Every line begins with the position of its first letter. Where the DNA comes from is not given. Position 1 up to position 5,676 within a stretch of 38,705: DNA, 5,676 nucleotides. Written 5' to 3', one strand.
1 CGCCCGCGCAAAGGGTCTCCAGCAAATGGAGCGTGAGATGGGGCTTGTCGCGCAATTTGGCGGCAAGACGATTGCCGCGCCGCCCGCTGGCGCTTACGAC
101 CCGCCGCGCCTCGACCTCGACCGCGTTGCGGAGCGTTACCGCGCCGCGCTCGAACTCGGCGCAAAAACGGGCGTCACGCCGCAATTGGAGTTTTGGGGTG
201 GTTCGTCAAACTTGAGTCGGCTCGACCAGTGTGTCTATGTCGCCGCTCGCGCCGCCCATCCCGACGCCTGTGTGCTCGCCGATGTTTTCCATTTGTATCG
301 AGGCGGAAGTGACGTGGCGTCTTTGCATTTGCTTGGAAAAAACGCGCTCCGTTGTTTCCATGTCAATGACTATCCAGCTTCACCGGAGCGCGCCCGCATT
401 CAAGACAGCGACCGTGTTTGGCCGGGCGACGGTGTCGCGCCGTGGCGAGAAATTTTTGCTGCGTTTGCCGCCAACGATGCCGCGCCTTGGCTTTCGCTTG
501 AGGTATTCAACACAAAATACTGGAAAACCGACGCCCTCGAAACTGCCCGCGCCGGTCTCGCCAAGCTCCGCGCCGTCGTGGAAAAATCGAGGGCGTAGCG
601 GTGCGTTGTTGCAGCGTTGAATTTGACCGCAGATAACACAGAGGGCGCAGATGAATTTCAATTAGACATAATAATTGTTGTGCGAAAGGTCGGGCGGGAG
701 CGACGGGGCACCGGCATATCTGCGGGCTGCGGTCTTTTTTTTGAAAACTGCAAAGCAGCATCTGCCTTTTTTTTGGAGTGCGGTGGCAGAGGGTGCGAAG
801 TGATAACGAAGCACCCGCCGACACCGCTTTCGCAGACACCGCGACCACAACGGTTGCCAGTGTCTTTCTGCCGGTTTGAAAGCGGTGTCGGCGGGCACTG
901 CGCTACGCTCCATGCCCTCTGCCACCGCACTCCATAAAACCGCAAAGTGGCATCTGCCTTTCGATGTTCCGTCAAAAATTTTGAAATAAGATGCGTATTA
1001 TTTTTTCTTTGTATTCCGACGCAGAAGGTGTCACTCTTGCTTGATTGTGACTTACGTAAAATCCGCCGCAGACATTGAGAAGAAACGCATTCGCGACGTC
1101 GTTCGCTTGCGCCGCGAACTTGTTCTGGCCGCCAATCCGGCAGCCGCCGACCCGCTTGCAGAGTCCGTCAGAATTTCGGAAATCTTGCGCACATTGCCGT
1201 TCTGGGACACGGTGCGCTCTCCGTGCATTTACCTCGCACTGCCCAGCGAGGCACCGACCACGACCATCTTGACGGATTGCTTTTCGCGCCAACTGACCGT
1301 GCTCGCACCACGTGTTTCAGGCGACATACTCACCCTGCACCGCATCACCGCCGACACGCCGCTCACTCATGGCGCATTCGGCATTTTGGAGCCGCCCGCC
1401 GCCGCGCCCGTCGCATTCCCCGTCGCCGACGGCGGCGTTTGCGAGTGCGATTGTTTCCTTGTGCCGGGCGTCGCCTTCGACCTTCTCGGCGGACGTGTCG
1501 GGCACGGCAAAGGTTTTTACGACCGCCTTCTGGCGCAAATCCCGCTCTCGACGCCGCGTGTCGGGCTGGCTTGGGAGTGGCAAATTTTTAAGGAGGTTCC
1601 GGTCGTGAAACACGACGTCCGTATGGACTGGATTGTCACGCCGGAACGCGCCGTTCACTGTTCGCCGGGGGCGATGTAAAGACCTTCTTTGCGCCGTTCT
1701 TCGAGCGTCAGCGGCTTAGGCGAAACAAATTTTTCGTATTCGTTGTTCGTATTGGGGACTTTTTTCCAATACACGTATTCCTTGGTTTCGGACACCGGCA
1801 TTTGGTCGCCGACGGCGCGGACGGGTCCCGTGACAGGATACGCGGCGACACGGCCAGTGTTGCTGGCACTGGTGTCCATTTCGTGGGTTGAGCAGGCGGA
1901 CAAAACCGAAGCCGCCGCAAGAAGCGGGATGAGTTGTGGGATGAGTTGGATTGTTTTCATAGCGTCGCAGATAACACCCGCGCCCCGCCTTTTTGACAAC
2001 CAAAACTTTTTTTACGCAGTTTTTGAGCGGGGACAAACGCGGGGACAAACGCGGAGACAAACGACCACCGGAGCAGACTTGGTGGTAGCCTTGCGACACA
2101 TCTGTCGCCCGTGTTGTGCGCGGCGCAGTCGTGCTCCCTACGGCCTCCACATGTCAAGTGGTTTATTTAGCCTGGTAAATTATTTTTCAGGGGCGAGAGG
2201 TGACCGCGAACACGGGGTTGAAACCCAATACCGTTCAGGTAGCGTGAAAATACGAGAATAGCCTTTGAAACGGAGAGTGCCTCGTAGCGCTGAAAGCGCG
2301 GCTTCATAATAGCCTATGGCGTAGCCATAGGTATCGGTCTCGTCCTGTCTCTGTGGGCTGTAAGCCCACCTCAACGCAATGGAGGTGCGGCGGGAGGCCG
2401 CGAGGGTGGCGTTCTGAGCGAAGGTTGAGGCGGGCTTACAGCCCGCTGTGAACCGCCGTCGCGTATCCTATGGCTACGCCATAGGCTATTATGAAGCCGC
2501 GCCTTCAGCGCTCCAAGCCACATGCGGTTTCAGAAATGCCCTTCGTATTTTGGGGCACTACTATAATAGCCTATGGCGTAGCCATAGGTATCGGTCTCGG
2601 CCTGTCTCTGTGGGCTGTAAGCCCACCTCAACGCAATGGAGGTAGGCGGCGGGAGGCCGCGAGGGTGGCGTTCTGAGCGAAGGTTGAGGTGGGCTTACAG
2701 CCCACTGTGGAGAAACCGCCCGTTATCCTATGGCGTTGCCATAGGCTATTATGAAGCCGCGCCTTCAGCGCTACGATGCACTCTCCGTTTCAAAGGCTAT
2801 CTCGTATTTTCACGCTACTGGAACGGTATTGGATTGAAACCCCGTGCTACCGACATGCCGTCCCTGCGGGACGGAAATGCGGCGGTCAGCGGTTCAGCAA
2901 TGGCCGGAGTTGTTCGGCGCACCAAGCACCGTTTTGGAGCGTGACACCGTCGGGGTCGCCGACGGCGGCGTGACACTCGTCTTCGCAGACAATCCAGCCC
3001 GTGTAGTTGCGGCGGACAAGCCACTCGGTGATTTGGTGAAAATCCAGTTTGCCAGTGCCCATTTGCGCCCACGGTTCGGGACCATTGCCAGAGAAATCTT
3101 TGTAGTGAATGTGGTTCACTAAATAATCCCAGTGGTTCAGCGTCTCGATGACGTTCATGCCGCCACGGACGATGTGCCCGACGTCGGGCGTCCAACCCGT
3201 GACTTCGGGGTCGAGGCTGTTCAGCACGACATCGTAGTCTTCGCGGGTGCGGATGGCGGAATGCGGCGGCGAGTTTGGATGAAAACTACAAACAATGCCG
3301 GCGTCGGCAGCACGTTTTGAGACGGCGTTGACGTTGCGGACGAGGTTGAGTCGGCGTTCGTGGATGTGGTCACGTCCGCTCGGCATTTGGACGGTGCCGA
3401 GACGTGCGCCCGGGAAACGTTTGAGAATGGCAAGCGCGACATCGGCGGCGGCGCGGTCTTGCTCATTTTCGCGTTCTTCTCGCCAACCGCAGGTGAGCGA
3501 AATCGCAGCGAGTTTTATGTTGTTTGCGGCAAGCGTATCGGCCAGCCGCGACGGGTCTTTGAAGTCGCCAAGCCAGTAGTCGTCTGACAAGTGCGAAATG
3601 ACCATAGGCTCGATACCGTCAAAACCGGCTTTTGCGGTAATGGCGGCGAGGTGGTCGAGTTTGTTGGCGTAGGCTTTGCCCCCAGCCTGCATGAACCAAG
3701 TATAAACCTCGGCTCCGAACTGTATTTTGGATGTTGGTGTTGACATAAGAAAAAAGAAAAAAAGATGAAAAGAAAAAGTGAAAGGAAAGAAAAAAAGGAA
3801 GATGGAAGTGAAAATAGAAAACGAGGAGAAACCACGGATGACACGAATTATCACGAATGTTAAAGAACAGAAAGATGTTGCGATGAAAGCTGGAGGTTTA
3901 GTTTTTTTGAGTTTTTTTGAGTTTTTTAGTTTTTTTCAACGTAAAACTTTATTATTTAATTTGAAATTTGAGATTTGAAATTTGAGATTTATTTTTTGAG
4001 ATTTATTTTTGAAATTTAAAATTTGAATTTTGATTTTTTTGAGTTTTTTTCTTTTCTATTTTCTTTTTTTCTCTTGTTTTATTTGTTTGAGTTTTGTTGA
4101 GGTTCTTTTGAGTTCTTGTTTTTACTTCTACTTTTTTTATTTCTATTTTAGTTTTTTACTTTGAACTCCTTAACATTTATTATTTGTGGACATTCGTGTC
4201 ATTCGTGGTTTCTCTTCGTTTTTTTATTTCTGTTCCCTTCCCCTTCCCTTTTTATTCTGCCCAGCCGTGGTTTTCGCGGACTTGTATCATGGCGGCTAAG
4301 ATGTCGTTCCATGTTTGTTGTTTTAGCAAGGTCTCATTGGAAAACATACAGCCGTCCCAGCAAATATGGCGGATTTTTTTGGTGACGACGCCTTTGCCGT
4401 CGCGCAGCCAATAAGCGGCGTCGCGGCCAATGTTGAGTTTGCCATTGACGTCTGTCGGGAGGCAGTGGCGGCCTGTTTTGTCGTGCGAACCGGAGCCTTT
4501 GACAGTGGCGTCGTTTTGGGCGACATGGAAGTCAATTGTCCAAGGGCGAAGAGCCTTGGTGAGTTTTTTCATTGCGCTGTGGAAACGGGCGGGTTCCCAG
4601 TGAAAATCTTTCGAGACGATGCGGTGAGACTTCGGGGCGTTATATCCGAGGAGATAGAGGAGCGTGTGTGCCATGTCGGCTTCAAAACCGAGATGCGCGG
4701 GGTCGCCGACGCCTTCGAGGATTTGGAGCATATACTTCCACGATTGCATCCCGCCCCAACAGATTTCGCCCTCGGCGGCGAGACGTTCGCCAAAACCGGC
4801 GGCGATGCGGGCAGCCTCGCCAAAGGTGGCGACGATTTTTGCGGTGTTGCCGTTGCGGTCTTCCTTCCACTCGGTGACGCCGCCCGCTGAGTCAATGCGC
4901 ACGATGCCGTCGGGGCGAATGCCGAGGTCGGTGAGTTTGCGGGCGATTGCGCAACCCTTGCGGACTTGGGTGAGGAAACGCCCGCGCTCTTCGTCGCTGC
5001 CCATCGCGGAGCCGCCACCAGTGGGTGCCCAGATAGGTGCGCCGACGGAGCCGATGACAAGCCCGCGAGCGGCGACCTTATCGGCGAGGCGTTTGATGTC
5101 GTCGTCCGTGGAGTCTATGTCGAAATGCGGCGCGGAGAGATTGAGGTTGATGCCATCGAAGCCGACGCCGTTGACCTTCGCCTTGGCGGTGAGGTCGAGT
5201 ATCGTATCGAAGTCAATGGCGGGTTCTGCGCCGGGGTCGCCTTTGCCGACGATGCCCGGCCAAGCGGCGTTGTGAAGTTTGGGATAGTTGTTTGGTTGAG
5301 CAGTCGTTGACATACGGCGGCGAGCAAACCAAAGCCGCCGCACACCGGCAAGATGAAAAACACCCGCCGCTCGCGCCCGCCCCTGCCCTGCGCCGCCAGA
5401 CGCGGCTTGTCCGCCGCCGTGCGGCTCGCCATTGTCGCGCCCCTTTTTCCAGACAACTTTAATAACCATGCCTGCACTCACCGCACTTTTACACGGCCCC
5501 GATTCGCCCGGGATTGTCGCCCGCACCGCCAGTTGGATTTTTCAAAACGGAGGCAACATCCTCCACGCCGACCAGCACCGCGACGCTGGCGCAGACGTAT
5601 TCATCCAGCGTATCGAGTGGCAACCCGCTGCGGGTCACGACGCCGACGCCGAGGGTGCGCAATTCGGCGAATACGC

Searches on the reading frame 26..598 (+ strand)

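Call 59: search_protein_families(library=pfam, proteins=[window:26-598:+], max_evalue=0.001)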
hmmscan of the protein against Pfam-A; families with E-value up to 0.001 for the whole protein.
window:26-598:+ (190 aa): 1 family
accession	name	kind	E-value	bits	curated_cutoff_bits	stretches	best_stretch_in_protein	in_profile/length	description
PF01261.30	AP_endonuc_2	-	5.5e-22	79.1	31.1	1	1-182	70-247/249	Xylose isomerase-like TIM barrel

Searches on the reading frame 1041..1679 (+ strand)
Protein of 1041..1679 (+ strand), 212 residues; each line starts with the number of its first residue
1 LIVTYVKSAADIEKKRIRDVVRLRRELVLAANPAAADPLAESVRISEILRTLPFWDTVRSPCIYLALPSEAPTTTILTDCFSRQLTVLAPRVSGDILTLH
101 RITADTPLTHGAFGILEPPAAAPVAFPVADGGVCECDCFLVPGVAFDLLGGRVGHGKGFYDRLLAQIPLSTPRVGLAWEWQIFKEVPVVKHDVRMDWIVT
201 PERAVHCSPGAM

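Call 59: search_protein_families(library=pfam, proteins=[window:1041-1679:+], max_evalue=0.001)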
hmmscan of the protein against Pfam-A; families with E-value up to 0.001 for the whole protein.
window:1041-1679:+ (212 aa): 1 family
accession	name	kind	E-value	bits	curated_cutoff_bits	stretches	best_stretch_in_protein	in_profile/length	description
PF01812.26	5-FTHF_cyc-lig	-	5.4e-30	105.1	27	1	32-201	14-186/186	5-formyltetrahydrofolate cyclo-ligase family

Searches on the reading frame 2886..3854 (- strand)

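Call 59: search_protein_families(library=pfam, proteins=[window:2886-3854:-], max_evalue=0.001)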
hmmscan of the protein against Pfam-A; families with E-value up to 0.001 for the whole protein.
window:2886-3854:- (322 aa): 1 family
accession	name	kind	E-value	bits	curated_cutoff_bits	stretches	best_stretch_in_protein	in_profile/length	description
PF01261.30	AP_endonuc_2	-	1.2e-19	71.5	31.1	1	72-306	3-240/249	Xylose isomerase-like TIM barrel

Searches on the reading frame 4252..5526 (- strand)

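Call 59: search_protein_families(library=pfam, proteins=[window:4252-5526:-], max_evalue=0.001)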
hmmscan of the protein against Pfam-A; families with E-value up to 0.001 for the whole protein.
window:4252-5526:- (424 aa): 1 family
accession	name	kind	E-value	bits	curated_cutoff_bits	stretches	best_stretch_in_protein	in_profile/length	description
PF01261.30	AP_endonuc_2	-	6e-08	33.1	31.1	1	120-308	6-169/249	Xylose isomerase-like TIM barrel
